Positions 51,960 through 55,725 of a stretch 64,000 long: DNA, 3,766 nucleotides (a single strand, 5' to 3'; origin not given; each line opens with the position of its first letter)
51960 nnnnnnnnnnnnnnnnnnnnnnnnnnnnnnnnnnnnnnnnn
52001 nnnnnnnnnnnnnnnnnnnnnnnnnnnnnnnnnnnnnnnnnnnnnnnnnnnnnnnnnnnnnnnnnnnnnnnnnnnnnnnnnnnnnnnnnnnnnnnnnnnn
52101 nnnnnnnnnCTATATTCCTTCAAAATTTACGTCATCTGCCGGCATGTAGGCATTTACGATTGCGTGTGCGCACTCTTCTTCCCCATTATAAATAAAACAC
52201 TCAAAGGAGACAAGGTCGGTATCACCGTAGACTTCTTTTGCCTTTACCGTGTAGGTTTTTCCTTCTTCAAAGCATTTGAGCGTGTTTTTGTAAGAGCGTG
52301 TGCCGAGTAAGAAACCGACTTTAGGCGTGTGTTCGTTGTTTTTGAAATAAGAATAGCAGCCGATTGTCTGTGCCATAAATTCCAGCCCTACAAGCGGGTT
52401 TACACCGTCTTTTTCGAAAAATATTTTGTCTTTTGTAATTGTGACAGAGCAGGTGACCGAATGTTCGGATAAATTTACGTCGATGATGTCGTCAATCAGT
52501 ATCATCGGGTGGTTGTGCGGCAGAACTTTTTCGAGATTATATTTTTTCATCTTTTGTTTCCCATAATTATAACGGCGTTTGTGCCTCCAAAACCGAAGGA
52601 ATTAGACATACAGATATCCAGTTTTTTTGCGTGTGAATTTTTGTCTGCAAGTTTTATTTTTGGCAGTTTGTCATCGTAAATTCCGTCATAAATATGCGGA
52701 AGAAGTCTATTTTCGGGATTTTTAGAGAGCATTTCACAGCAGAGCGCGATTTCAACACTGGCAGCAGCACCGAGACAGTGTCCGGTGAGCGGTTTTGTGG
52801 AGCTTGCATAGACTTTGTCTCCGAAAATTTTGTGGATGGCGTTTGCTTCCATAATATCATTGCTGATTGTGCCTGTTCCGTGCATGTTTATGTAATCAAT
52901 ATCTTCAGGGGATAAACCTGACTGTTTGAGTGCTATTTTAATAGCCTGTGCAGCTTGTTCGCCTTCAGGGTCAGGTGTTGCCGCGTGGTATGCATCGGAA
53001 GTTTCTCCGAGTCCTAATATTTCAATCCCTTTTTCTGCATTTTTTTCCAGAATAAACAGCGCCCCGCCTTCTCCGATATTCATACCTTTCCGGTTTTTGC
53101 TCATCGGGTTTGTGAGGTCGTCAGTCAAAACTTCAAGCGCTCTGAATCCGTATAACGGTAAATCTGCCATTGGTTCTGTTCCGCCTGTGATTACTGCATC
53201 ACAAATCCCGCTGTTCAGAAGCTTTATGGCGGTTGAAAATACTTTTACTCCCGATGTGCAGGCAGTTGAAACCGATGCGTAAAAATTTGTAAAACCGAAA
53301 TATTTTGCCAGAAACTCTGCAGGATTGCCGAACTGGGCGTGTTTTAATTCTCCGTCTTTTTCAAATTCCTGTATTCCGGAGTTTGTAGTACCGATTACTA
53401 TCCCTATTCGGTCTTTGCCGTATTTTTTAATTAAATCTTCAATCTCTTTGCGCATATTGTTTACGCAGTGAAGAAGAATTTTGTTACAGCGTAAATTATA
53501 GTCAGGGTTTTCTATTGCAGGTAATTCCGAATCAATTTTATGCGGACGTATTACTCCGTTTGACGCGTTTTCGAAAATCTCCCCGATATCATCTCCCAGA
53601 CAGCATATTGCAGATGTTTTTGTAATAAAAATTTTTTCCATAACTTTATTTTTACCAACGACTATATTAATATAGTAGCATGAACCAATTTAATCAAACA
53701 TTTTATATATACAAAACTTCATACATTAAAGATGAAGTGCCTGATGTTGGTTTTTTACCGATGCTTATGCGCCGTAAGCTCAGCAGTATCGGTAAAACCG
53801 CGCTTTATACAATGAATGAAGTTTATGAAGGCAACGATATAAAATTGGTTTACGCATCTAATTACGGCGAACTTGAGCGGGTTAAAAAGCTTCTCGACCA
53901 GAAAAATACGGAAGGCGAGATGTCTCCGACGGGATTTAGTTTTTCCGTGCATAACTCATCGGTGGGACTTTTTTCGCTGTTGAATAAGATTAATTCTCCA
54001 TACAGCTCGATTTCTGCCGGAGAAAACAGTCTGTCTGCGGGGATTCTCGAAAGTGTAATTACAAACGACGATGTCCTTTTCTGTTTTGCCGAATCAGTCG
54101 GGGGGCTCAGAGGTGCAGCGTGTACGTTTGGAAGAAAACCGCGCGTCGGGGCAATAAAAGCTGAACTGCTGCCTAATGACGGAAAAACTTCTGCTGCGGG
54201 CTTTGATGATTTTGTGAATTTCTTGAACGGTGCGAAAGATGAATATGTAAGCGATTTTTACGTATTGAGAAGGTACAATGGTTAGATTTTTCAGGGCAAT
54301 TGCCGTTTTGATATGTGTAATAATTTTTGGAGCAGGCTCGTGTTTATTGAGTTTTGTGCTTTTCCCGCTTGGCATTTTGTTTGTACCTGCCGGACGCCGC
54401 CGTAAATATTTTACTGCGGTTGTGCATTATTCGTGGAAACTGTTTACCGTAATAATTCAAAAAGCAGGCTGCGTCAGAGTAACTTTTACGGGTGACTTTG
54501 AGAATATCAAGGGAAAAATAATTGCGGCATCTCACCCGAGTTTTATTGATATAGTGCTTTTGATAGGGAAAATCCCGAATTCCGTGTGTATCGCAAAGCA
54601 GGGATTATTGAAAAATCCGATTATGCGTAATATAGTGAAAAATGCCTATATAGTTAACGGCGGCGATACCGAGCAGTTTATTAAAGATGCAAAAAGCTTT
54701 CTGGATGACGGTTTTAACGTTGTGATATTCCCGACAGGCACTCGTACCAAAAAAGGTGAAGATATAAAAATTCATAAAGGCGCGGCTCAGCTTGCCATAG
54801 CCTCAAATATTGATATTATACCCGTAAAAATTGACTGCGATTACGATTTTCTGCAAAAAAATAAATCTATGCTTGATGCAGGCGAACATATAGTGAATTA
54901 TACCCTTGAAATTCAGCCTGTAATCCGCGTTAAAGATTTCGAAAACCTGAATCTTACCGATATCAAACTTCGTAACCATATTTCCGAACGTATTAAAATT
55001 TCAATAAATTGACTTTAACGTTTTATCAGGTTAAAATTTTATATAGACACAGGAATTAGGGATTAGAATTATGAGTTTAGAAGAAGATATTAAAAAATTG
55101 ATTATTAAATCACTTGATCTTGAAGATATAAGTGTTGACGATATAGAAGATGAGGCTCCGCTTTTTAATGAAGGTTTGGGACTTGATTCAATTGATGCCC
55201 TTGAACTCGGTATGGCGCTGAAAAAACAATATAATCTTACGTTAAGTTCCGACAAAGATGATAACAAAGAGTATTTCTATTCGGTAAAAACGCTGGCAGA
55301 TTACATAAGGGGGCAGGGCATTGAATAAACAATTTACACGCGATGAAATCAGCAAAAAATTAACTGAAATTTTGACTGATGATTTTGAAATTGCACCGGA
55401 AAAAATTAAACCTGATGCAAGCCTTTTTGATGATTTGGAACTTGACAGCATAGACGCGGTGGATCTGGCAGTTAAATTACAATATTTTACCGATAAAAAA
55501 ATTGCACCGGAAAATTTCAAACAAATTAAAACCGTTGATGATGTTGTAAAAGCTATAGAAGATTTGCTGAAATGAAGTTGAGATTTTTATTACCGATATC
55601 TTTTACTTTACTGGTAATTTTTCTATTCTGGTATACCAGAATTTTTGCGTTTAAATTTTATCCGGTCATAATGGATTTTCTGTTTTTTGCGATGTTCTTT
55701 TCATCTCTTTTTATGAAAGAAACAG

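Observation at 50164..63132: Aryl-polyene (APE)-type type II PKS/FAS-like lipid cluster with non-canonical composition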

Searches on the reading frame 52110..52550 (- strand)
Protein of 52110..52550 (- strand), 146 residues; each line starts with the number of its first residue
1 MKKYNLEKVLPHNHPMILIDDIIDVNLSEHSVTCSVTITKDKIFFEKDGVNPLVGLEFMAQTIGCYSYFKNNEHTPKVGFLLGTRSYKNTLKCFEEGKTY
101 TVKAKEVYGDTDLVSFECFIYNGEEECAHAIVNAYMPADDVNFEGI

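Call 3: search_protein_families(library=pfam, proteins=[window:52110-52550:-], max_evalue=0.01)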
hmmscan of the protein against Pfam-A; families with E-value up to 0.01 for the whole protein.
window:52110-52550:- (146 aa): 2 families
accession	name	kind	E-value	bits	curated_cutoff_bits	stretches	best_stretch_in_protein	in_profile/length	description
PF22817.2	ApeP-like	-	9.2e-18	64.7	27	1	9-139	10-144/158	ApeP dehydratase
PF07977.19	FabA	-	0.0005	20.1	23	1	10-74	1-74/138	FabA-like domain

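Call 5: search_protein_families(library=ncbifam, proteins=[window:52110-52550:-], max_evalue=0.01)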
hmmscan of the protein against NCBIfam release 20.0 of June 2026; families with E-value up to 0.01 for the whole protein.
window:52110-52550:- (146 aa): 3 families
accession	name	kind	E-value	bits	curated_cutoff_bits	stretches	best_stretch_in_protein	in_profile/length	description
NF000582.1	PRK00006.1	equivalog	1.9e-07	31.1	113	1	5-130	4-131/137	3-hydroxyacyl-ACP dehydratase FabZ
TIGR01750.1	fabZ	equivalog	2.9e-06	27.2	155.15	1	5-88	5-94/141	3-hydroxyacyl-ACP dehydratase FabZ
NF009667.0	PRK13188.1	equivalog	2e-05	23.5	465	1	5-83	325-406/464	bifunctional UDP-3-O-[3-hydroxymyristoyl] N-acetylglucosamine deacetylase/3-hydroxyacyl-ACP dehydratase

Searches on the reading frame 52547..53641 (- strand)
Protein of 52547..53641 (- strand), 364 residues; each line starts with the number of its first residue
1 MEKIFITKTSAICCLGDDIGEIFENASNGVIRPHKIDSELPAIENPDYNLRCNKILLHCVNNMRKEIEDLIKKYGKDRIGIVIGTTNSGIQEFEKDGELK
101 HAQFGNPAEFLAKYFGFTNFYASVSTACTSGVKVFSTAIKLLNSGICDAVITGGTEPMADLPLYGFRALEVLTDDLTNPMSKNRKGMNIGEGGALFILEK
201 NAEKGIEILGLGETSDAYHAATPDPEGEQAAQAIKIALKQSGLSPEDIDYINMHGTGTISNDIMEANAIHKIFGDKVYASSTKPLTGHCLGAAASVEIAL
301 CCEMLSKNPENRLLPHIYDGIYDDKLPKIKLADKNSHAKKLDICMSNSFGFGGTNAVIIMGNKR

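Call 3: search_protein_families(library=pfam, proteins=[window:52547-53641:-], max_evalue=0.01)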
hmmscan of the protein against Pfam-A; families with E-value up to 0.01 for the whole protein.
window:52547-53641:- (364 aa): 4 families
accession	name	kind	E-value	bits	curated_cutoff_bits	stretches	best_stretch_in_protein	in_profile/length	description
PF02801.28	Ketoacyl-synt_C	-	5.7e-27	94.5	20.8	1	207-307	3-109/119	Beta-ketoacyl synthase, C-terminal domain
PF00109.32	ketoacyl-synt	-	7.1e-14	52.5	20.8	1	109-201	155-249/252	Beta-ketoacyl synthase, N-terminal domain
PF00108.29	Thiolase_N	-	2.7e-05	24.1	26.4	1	122-163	79-120/260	Thiolase, N-terminal domain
PF22691.2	Thiolase_C_1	-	0.0061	16.7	28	0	217-260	7-50/144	Thiolase C-terminal domain-like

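Call 5: search_protein_families(library=ncbifam, proteins=[window:52547-53641:-], max_evalue=0.01)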
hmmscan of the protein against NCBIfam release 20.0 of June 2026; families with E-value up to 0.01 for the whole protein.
window:52547-53641:- (364 aa): 34 families (the best 25 are shown)
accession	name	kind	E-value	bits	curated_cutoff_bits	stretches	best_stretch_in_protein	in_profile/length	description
NF006618.0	PRK09185.1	subfamily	1.1e-106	357.2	407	1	44-363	63-393/394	beta-ketoacyl-ACP synthase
TIGR03150.1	fabF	equivalog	2.8e-59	200.8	493.75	1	113-360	146-406/407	beta-ketoacyl-ACP synthase II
NF005589.0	PRK07314.1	subfamily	7.8e-57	192.9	387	1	114-361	150-410/413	beta-ketoacyl-ACP synthase II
NF004618.0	PRK05952.1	equivalog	8.8e-55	186.2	455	1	107-362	126-382/384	beta-ketoacyl-ACP synthase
NF004970.0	PRK06333.1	subfamily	1.1e-48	166.1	525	1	114-360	159-419/424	beta-ketoacyl-ACP synthase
NF006587.0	PRK09116.1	equivalog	4.7e-46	157.3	470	1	112-361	148-405/408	beta-ketoacyl-ACP synthase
NF005076.0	PRK06501.1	equivalog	2.1e-42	145.5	629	1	99-362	146-422/425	beta-ketoacyl-ACP synthase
NF058662.1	cispenta_AmcF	equivalog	9.6e-40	136.7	325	1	59-360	65-367/369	cispentacin biosynthesis acyltransferase subunit AmcF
NF006274.0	PRK08439.1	equivalog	1.3e-39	136.2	621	1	119-360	153-403/406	beta-ketoacyl-ACP synthase II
NF005916.1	PRK07910.1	equivalog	4.5e-39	134.5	560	1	126-362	169-417/418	KasA/KasB family beta-ketoacyl-ACP synthase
NF005935.0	PRK07967.1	equivalog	3.2e-35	121.8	630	1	110-361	144-402/406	beta-ketoacyl-ACP synthase I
NF006434.0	PRK08722.1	equivalog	3.8e-35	121.5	759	1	121-360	157-411/414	beta-ketoacyl-ACP synthase II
NF005490.0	PRK07103.1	equivalog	3e-31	108.9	445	1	115-360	156-410/414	polyketide beta-ketoacyl:acyl carrier protein synthase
NF053555.1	prodigi_MBC_PigJ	equivalog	1.4e-24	86.4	900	1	108-359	493-755/759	prodigiosin MBC biosynthesis protein PigJ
NF040607.1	mycolic_Pks13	equivalog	6.3e-18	63.7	2100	1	114-360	257-523/1680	polyketide synthase Pks13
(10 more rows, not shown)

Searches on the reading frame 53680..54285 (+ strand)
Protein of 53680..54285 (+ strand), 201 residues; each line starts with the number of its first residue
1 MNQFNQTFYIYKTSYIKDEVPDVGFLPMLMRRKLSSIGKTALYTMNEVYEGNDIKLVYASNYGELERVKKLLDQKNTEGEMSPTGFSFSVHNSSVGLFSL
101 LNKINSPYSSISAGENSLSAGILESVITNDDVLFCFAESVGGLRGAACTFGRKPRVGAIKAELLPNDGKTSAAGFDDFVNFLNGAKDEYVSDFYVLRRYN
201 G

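Call 3: search_protein_families(library=pfam, proteins=[window:53680-54285:+], max_evalue=0.01)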
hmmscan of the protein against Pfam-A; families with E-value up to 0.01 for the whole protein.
window:53680-54285:+ (201 aa): 1 family
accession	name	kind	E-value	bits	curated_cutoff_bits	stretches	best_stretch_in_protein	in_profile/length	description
PF13723.12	Ketoacyl-synt_2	-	9.2e-30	104.3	25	1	17-128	13-125/223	Beta-ketoacyl synthase, N-terminal domain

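Call 5: search_protein_families(library=ncbifam, proteins=[window:53680-54285:+], max_evalue=0.01)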
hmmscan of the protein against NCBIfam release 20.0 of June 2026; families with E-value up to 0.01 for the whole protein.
window:53680-54285:+ (201 aa): 0 families

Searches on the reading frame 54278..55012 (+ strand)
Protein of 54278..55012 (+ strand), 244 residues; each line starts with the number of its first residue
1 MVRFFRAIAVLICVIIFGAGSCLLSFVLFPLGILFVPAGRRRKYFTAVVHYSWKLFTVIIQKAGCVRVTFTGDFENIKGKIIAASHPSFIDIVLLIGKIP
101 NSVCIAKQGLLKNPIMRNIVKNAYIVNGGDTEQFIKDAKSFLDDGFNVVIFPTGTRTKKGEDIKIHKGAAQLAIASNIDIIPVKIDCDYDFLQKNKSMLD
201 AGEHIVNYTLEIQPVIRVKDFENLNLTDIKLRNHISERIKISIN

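Call 3: search_protein_families(library=pfam, proteins=[window:54278-55012:+], max_evalue=0.01)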
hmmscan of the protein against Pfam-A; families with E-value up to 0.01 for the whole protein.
window:54278-55012:+ (244 aa): 1 family
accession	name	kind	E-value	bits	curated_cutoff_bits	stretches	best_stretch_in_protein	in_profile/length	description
PF01553.26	Acyltransferase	-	1.6e-14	54.3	23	1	68-185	4-131/132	Acyltransferase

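Call 5: search_protein_families(library=ncbifam, proteins=[window:54278-55012:+], max_evalue=0.01)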
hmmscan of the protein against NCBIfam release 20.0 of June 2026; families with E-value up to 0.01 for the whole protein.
window:54278-55012:+ (244 aa): 7 families
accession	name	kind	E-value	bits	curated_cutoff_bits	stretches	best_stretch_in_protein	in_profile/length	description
TIGR00530.1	AGP_acyltrn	subfamily_domain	5.1e-19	68.3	102.95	1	70-185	8-129/130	1-acylglycerol-3-phosphate O-acyltransferase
NF005959.0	PRK08043.1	equivalog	9.6e-11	40.6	886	1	55-187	5-139/719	bifunctional acyl-ACP--phospholipid O-acyltransferase/long-chain-fatty-acid--ACP ligase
NF006386.0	PRK08633.1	equivalog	2e-07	29.1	1221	1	78-186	441-552/1147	acyl-[ACP]--phospholipid O-acyltransferase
NF005291.0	PRK06814.1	equivalog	2.4e-07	29.1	1349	1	59-187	434-565/1140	acyl-[ACP]--phospholipid O-acyltransferase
NF052553.1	LyOrLpactfOlsABRUA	equivalog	1.6e-06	27.5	300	1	21-174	14-168/263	lyso-ornithine lipid O-acyltransferase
NF011593.0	PRK15018.1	equivalog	6.4e-05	22.8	501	1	11-207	7-199/245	1-acylglycerol-3-phosphate O-acyltransferase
NF052615.1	orn_lipid_OlsF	equivalog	0.0016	17.1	620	1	82-188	84-199/570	bifunctional ornithine lipid synthase OlsF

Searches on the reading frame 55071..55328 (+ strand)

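Call 3: search_protein_families(library=pfam, proteins=[window:55071-55328:+], max_evalue=0.01)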
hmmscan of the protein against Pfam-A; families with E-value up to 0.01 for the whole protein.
window:55071-55328:+ (85 aa): 1 family
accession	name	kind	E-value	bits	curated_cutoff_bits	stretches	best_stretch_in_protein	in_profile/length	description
PF00550.31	PP-binding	-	4.9e-08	33.5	20.8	1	17-61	10-52/67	Phosphopantetheine attachment site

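Call 5: search_protein_families(library=ncbifam, proteins=[window:55071-55328:+], max_evalue=0.01)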
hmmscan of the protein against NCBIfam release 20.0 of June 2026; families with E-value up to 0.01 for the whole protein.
window:55071-55328:+ (85 aa): 12 families
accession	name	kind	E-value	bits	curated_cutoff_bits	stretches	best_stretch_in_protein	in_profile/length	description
NF006617.0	PRK09184.1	subfamily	6.1e-27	93.5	70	1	3-80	14-91/96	phosphopantetheine-binding protein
NF002149.0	PRK00982.1-3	equivalog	1.6e-09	37.6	106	1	2-81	3-75/78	acyl carrier protein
TIGR00517.1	acyl_carrier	equivalog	5.8e-09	35.7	70.45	1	3-81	4-75/77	acyl carrier protein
NF002148.0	PRK00982.1-2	subfamily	2e-08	33.9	71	1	2-80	4-75/79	acyl carrier protein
NF005480.0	PRK07081.1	equivalog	2.6e-08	33.7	72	1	5-79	3-73/83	acyl carrier protein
NF002151.0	PRK00982.1-5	equivalog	6.1e-08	32.7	92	1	4-80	5-74/78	acyl carrier protein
NF058660.1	cispen_ACP_AmcB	equivalog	1.4e-07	31.6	80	1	3-80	2-76/80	cispentacin biosynthesis acyl carrier protein AmcB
NF005798.0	PRK07639.1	equivalog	4e-06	27.2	100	1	4-80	7-79/91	petrobactin biosynthesis protein AsbD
NF003757.0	PRK05350.1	equivalog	4.4e-06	26.8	65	1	7-79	11-73/83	acyl carrier protein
NF052616.1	ACP_for_OlsHI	equivalog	0.0002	21.6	130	1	4-80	5-78/83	ornithine lipid biosynthesis acyl carrier protein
NF002150.0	PRK00982.1-4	subfamily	0.00035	20.8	66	1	5-80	8-76/80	acyl carrier protein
NF003464.0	PRK05087.1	equivalog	0.0068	16.4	68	1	11-60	10-56/78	D-alanine--poly(phosphoribitol) ligase subunit DltC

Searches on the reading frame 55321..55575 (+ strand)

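Call 3: search_protein_families(library=pfam, proteins=[window:55321-55575:+], max_evalue=0.01)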
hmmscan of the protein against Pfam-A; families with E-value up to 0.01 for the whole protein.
window:55321-55575:+ (84 aa): 1 family
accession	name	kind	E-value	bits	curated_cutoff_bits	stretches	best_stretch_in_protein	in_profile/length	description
PF00550.31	PP-binding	-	1.3e-11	45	20.8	1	13-79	2-67/67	Phosphopantetheine attachment site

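Call 5: search_protein_families(library=ncbifam, proteins=[window:55321-55575:+], max_evalue=0.01)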
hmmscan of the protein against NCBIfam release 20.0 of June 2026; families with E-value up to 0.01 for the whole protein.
window:55321-55575:+ (84 aa): 16 families
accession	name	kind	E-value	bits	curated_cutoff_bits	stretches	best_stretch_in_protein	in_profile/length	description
NF003757.0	PRK05350.1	equivalog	5e-32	109.9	65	1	6-84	3-81/83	acyl carrier protein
NF002148.0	PRK00982.1-2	subfamily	1e-14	54.1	71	1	7-81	2-76/79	acyl carrier protein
NF002147.0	PRK00982.1-1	equivalog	7.1e-13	48.2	84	1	5-81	3-79/83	acyl carrier protein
TIGR00517.1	acyl_carrier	equivalog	1.5e-12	47.2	70.45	1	8-81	2-75/77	acyl carrier protein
NF002150.0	PRK00982.1-4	subfamily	7.7e-12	45.3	66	1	6-81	2-77/80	acyl carrier protein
NF040636.1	AcpM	exception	1.4e-10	41.1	146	1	6-82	2-78/93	meromycolate extension acyl carrier protein AcpM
NF002151.0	PRK00982.1-5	equivalog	3.2e-09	36.8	92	1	9-81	3-75/78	acyl carrier protein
NF002149.0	PRK00982.1-3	equivalog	2.9e-08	33.5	106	1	9-80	3-74/78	acyl carrier protein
NF004533.0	PRK05883.1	equivalog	3.3e-08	33.3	72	1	6-79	20-93/100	acyl carrier protein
NF058660.1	cispen_ACP_AmcB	equivalog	8.4e-08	32.3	80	1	9-79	1-78/80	cispentacin biosynthesis acyl carrier protein AmcB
NF006031.0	PRK08172.1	equivalog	7.9e-06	26.4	76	1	10-81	5-76/82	acyl carrier protein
NF006617.0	PRK09184.1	subfamily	1.2e-05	25.3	70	1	5-52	9-60/96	phosphopantetheine-binding protein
NF009104.0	PRK12449.1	equivalog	1.6e-05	24.7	70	1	6-79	2-75/80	acyl carrier protein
NF005079.0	PRK06508.1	equivalog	5e-05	23.6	83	1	12-68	6-62/93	acyl carrier protein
NF003464.0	PRK05087.1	equivalog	0.00028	20.9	68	1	9-82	2-77/78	D-alanine--poly(phosphoribitol) ligase subunit DltC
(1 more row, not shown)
